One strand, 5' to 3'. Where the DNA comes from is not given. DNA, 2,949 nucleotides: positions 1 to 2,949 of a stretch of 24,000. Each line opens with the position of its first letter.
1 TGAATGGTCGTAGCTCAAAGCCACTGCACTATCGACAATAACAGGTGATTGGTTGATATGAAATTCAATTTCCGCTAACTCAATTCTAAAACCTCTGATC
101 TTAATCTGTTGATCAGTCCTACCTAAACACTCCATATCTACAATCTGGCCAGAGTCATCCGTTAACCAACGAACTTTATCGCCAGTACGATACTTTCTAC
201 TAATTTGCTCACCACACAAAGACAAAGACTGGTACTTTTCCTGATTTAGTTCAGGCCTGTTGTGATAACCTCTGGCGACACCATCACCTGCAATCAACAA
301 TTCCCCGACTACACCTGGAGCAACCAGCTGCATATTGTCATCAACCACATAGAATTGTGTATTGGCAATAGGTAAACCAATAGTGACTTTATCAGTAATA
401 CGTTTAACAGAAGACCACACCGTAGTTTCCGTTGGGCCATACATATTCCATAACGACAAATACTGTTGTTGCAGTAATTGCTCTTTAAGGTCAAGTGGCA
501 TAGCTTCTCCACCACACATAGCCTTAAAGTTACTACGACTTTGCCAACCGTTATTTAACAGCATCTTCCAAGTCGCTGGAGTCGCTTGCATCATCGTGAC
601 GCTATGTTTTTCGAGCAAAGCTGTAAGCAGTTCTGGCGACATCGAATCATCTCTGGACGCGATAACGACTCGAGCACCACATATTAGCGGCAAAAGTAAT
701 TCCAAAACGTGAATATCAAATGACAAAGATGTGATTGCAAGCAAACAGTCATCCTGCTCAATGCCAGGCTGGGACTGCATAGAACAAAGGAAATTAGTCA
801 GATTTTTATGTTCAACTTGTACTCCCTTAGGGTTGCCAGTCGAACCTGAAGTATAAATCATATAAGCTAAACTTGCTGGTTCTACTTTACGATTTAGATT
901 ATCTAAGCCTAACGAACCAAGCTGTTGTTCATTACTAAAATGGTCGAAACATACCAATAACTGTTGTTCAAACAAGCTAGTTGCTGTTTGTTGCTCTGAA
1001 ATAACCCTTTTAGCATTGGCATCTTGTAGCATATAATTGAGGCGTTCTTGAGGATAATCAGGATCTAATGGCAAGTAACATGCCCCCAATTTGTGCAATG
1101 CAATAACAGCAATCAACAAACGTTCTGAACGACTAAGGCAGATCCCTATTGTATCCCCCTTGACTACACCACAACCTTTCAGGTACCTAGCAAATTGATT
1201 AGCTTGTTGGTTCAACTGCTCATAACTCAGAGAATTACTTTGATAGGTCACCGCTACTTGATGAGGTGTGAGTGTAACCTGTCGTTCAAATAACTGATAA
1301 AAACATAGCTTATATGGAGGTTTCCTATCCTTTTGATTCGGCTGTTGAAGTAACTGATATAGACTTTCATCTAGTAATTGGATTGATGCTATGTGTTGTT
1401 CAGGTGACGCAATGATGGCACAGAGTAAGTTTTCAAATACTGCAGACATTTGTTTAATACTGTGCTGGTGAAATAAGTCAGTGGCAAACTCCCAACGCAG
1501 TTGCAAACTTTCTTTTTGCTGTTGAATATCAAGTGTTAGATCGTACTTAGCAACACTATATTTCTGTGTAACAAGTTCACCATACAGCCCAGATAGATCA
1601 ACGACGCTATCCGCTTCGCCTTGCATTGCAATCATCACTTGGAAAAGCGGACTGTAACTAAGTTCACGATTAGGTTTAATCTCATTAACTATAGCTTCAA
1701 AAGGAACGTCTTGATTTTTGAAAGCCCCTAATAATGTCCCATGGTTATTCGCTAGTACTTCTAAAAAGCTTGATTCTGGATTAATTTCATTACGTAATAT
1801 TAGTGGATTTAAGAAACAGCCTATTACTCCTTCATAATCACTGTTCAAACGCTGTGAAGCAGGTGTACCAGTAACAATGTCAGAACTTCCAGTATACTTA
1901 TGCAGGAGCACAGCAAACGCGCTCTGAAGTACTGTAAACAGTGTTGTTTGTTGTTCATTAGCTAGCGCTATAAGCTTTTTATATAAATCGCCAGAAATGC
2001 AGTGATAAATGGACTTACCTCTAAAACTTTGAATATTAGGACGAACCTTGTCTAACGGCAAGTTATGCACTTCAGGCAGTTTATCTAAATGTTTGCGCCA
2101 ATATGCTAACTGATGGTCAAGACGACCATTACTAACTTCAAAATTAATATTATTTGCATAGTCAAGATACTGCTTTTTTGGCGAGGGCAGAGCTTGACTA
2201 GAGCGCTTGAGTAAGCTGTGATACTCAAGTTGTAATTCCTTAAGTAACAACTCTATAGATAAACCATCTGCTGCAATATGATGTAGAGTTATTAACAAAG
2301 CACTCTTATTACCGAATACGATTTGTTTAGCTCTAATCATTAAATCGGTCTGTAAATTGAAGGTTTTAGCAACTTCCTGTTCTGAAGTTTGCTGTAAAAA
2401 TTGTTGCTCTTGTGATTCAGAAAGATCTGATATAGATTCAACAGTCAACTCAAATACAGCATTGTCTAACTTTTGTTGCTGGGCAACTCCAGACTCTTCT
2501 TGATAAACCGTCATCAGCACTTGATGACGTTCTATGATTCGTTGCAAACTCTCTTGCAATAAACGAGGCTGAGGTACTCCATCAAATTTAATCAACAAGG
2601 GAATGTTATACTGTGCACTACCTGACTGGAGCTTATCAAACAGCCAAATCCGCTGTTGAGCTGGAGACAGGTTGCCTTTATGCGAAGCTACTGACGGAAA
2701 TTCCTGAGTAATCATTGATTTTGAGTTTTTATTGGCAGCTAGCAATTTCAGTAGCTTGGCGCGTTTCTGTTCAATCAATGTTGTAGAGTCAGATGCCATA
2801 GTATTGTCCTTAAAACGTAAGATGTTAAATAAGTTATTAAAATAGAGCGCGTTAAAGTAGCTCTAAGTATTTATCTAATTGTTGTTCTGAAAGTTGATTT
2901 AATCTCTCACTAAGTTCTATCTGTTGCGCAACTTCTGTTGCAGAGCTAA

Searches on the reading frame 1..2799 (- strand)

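Call 4: search_protein_families(library=pfam, proteins=[window:1-2799:-])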
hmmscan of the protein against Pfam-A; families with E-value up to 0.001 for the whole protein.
window:1-2799:- (933 aa): 2 families
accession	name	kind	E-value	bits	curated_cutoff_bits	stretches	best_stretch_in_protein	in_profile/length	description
PF00668.25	Condensation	-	3.1e-90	303.5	30.6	1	43-483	6-454/456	Condensation domain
PF00501.34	AMP-binding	-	4.4e-90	302.7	29.9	1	504-846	1-384/384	AMP-binding enzyme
